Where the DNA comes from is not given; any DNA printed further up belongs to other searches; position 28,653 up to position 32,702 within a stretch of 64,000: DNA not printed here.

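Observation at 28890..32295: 1249-aa cargo protein is an end-to-end tandem duplication of a ~580-aa unit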

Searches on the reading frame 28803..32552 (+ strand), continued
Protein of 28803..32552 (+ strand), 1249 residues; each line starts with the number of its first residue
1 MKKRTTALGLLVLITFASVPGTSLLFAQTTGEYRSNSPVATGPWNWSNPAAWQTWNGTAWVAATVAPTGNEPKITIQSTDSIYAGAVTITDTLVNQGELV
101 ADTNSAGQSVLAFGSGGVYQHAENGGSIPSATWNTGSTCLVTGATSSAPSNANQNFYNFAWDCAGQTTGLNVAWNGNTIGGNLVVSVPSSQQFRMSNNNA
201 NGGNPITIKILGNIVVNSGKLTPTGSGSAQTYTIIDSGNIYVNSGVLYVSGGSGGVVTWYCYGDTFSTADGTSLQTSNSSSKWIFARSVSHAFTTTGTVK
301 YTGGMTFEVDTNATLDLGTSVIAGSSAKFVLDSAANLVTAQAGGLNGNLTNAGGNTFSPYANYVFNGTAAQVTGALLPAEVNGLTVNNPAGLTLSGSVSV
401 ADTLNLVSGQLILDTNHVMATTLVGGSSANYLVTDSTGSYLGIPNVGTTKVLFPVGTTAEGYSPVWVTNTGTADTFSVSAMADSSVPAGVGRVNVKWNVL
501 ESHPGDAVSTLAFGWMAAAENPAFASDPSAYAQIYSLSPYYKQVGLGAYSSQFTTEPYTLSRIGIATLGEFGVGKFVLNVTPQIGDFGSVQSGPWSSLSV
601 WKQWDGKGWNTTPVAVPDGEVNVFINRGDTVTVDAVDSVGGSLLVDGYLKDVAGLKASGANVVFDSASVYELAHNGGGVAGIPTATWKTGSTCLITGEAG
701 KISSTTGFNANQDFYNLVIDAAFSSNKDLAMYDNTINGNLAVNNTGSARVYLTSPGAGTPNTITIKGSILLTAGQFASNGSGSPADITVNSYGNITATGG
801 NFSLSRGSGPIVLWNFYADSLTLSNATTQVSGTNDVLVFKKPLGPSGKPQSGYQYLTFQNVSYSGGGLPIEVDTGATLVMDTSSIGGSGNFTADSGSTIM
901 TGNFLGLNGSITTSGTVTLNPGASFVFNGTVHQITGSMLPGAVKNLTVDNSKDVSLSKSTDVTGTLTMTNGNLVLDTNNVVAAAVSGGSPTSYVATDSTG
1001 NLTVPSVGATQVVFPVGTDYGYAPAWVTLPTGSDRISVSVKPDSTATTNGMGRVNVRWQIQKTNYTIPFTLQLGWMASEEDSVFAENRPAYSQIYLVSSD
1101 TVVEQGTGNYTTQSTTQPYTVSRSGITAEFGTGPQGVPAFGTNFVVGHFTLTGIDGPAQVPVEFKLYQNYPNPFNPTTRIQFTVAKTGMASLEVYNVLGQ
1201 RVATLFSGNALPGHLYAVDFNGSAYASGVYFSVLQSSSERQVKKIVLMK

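Call 49: list_cluster_members(proteins=[P0001, P0006, P0002, P0016, P0045, P0017, P0050, P0032])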
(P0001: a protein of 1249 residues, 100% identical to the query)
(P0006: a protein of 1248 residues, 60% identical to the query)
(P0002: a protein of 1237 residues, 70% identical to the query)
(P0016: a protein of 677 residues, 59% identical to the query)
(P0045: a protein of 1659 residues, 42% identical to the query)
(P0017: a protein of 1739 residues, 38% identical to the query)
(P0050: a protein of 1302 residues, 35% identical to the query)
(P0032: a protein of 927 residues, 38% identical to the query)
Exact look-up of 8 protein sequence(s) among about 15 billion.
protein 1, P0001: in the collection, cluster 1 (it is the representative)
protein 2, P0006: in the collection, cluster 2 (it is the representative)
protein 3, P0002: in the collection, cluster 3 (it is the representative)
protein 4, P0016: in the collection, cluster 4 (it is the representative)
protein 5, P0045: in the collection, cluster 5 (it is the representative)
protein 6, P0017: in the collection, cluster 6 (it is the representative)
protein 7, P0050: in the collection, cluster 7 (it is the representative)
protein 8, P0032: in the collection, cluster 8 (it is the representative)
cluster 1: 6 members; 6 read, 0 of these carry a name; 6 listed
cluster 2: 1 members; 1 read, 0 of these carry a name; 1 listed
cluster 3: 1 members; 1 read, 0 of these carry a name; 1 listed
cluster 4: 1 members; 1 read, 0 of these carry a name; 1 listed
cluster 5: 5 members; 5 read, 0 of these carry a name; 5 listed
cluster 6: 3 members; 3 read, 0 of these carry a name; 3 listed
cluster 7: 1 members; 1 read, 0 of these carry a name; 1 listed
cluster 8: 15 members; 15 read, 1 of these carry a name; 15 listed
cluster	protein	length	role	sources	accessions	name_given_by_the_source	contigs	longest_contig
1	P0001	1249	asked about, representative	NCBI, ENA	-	-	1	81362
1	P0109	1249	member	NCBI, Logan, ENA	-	-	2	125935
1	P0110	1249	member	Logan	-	-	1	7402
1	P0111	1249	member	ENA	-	-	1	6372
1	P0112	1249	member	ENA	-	-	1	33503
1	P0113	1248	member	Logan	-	-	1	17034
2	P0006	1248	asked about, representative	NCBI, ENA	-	-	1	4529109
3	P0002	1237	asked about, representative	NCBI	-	-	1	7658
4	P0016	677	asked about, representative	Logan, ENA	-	-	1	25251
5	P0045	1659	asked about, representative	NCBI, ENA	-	-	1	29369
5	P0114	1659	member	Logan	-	-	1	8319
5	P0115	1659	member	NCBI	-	-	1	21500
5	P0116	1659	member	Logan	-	-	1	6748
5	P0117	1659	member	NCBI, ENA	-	-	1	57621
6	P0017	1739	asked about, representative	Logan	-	-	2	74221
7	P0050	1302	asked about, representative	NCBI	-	-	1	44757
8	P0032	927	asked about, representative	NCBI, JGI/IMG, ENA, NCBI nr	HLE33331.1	MAG TPA: T9SS type A sorting domain-containing protein [Bacteroidota bacterium] | T9SS type A sorting domain-containing protein [Bacteroidota bacterium]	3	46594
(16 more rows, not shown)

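Call 50: find_encoding_contigs(protein=P0012, flank=10000, max_places=1)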
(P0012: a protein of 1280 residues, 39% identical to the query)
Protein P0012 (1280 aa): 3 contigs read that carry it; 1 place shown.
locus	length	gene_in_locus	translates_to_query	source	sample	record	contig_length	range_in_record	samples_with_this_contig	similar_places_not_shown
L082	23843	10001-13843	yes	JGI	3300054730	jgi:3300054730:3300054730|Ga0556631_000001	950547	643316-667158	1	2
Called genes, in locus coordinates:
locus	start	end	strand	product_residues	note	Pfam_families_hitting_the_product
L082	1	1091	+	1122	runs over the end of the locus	PF13620:CarboxypepD_reg, PF13715:CarbopepD_reg_2, PF07715:Plug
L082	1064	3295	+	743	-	-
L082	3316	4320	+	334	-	-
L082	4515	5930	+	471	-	PF02614:UxaC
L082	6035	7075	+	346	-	PF00356:LacI, PF00532:Peripla_BP_1, PF13407:Peripla_BP_4, PF13377:Peripla_BP_3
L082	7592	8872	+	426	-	PF01095:Pectinesterase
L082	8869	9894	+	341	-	PF05448:AXE1 (faint), PF00135:COesterase, PF20434:BD-FAE, PF07859:Abhydrolase_3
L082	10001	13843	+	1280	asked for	PF18962:Por_Secre_tail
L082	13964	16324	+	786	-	PF18962:Por_Secre_tail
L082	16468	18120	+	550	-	PF12708:Pect-lyase_RHGA_epim, PF00295:Glyco_hydro_28, PF05048:NosD (faint), PF13229:Beta_helix (weak)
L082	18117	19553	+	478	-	PF12708:Pect-lyase_RHGA_epim (faint), PF00295:Glyco_hydro_28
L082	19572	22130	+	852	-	PF00295:Glyco_hydro_28, PF18962:Por_Secre_tail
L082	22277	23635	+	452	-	PF00083:Sugar_tr (weak), PF07690:MFS_1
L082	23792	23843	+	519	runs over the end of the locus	PF16257:UxaE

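Call 51: find_encoding_contigs(protein=P0015, flank=10000, max_places=1)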
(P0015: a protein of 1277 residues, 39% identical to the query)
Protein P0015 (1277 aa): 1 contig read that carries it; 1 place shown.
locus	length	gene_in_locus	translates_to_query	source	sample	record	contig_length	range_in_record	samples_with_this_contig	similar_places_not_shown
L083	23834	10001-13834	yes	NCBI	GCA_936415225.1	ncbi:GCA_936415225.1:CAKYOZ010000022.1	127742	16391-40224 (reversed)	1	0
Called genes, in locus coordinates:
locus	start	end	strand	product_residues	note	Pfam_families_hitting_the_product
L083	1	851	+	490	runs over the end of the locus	-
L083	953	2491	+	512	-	PF18962:Por_Secre_tail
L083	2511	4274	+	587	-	PF18962:Por_Secre_tail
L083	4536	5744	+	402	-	PF07470:Glyco_hydro_88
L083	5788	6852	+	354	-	PF00356:LacI, PF01381:HTH_3 (faint), PF00532:Peripla_BP_1, PF13407:Peripla_BP_4, PF13377:Peripla_BP_3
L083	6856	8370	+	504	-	PF00657:Lipase_GDSL, PF13472:Lipase_GDSL_2, PF14258:DUF4350 (weak)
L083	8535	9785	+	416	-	PF01095:Pectinesterase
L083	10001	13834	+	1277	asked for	PF18962:Por_Secre_tail (weak)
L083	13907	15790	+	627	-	PF18962:Por_Secre_tail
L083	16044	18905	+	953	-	PF18962:Por_Secre_tail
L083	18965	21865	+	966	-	PF00544:Pectate_lyase_4, PF18962:Por_Secre_tail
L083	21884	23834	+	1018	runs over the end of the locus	PF00041:fn3 (faint), PF01095:Pectinesterase, PF18962:Por_Secre_tail (weak)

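Call 52: find_encoding_contigs(protein=P0005, flank=10000, max_places=1)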
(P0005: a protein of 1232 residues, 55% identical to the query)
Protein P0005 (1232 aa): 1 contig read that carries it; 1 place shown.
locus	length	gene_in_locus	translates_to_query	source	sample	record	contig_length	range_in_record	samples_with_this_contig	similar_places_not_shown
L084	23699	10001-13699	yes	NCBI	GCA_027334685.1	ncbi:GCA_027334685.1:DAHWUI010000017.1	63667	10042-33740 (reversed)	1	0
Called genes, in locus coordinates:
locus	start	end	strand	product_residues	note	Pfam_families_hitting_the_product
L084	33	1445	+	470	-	PF02614:UxaC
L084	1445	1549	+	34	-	-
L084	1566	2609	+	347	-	PF00356:LacI, PF00532:Peripla_BP_1, PF13407:Peripla_BP_4, PF13377:Peripla_BP_3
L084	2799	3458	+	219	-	PF01081:Aldolase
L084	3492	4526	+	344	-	PF00294:PfkB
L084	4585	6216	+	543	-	PF04616:Glyco_hydro_43, PF17851:GH43_C2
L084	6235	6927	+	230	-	PF14606:Lipase_GDSL_3 (weak), PF00657:Lipase_GDSL, PF13472:Lipase_GDSL_2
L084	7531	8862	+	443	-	PF01095:Pectinesterase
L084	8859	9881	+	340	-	PF00135:COesterase, PF20434:BD-FAE, PF07859:Abhydrolase_3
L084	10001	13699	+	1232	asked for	PF18962:Por_Secre_tail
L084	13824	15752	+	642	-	PF18962:Por_Secre_tail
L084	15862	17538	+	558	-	PF12708:Pect-lyase_RHGA_epim (weak), PF00295:Glyco_hydro_28, PF05048:NosD (faint), PF13229:Beta_helix (weak)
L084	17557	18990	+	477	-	PF12708:Pect-lyase_RHGA_epim (faint), PF00295:Glyco_hydro_28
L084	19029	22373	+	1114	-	PF07602:DUF1565 (faint), PF22842:Pel9A-like_beta_helix, PF13229:Beta_helix, PF18962:Por_Secre_tail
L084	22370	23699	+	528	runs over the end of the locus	PF12708:Pect-lyase_RHGA_epim, PF00295:Glyco_hydro_28, PF18962:Por_Secre_tail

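Call 64: find_encoding_contigs(protein=P0017, flank=9000, max_places=1)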
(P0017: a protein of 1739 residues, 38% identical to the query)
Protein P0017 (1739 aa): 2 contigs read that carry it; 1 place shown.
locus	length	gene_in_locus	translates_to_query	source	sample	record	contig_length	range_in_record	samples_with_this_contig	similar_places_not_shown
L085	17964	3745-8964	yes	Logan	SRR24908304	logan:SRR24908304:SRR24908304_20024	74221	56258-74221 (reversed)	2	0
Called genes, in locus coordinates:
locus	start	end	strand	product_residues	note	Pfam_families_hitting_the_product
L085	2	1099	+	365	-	?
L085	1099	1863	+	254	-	PF00106:adh_short, PF08659:KR, PF13561:adh_short_C2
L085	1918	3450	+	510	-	PF00939:Na_sulph_symp, PF03600:CitMHS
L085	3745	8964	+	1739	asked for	PF18962:Por_Secre_tail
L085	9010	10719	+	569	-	PF01095:Pectinesterase, PF18962:Por_Secre_tail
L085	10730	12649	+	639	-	PF06917:Pectate_lyase_2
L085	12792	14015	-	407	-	PF14100:DUF6807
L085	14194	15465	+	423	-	-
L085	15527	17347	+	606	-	PF02028:BCCT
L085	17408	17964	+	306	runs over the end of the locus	PF00582:Usp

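Call 65: find_encoding_contigs(protein=P0032, flank=9000, max_places=1)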
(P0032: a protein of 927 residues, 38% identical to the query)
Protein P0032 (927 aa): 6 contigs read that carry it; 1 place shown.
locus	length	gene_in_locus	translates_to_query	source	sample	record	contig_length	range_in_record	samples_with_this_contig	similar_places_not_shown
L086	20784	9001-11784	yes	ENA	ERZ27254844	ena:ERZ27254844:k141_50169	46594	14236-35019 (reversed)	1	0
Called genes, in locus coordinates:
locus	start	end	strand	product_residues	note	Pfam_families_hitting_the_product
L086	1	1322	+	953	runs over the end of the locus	PF13620:CarboxypepD_reg, PF13715:CarbopepD_reg_2, PF14905:OMP_b-brl_3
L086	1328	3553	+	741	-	-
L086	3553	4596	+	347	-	PF19572:PorV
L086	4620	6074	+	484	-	-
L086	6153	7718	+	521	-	PF18962:Por_Secre_tail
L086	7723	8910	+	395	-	PF07470:Glyco_hydro_88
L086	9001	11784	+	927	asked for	PF18962:Por_Secre_tail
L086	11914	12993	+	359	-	PF00356:LacI, PF01381:HTH_3 (faint), PF00532:Peripla_BP_1, PF13407:Peripla_BP_4, PF13377:Peripla_BP_3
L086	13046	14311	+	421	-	PF01095:Pectinesterase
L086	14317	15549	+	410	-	PF16153:DUF4861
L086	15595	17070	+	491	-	PF02614:UxaC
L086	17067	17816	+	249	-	PF00106:adh_short, PF08659:KR, PF13561:adh_short_C2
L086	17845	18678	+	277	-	PF04962:KduI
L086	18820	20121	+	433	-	PF16257:UxaE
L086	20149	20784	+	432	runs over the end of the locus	PF00083:Sugar_tr (weak), PF07690:MFS_1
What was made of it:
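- L086 has GH88, KduI and KduD with no recognised PL either, alongside an A-A-B protein (call 65).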

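Call 66: find_encoding_contigs(protein=P0021, flank=9000, max_places=1)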
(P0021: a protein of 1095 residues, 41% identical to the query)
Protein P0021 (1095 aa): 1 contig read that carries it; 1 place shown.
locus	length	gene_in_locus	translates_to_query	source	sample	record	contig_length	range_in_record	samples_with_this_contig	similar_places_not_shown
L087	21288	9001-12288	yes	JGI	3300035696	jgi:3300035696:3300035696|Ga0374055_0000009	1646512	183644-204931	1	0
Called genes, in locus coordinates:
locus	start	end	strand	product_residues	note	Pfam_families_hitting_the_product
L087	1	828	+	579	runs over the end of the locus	PF00474:SSF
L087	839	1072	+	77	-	-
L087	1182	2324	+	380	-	PF01263:Aldose_epim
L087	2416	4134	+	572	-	PF00370:FGGY_N, PF02782:FGGY_C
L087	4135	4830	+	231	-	PF00596:Aldolase_II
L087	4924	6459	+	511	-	PF02610:AraA_N, PF24856:AraA_central, PF11762:Arabinose_Iso_C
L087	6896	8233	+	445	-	PF01095:Pectinesterase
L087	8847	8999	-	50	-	-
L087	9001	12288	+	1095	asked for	PF18962:Por_Secre_tail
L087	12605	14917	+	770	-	PF18962:Por_Secre_tail (weak)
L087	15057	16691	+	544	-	PF12708:Pect-lyase_RHGA_epim, PF00295:Glyco_hydro_28, PF13229:Beta_helix (weak)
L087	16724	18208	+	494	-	PF12708:Pect-lyase_RHGA_epim (faint), PF00295:Glyco_hydro_28, PF13229:Beta_helix (faint)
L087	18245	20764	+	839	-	PF12708:Pect-lyase_RHGA_epim (faint), PF00295:Glyco_hydro_28, PF18962:Por_Secre_tail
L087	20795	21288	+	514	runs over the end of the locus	PF16257:UxaE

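Call 85: search_protein_families(library=pfam, proteins=[L086:3553-4596:+, L082:3316-4320:+], max_evalue=1)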
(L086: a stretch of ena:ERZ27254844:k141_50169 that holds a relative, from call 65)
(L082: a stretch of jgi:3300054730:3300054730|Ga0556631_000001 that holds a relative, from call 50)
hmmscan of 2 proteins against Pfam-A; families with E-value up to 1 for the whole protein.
L086:3553-4596:+ (347 aa): 4 families
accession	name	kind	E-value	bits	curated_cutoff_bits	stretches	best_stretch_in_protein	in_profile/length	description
PF19572.5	PorV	-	2.1e-10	41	27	1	26-248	4-220/243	Type IX secretion system protein PorV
PF03349.22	Toluene_X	-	4.3e-05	22.6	29.7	1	46-84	20-61/421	Outer membrane protein transport protein (OMPP1/FadL/TodX)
PF03687.19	UPF0164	-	0.04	13.2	21.4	1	28-116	34-123/325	Uncharacterised protein family (UPF0164)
PF19089.6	DUF5777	-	0.047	13.4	23.1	1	141-180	116-156/247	Membrane bound beta barrel domain (DUF5777)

L082:3316-4320:+ (334 aa): 1 family
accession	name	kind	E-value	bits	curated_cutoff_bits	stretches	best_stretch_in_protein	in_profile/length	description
PF03349.22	Toluene_X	-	0.019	13.9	29.7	1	45-286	20-237/421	Outer membrane protein transport protein (OMPP1/FadL/TodX)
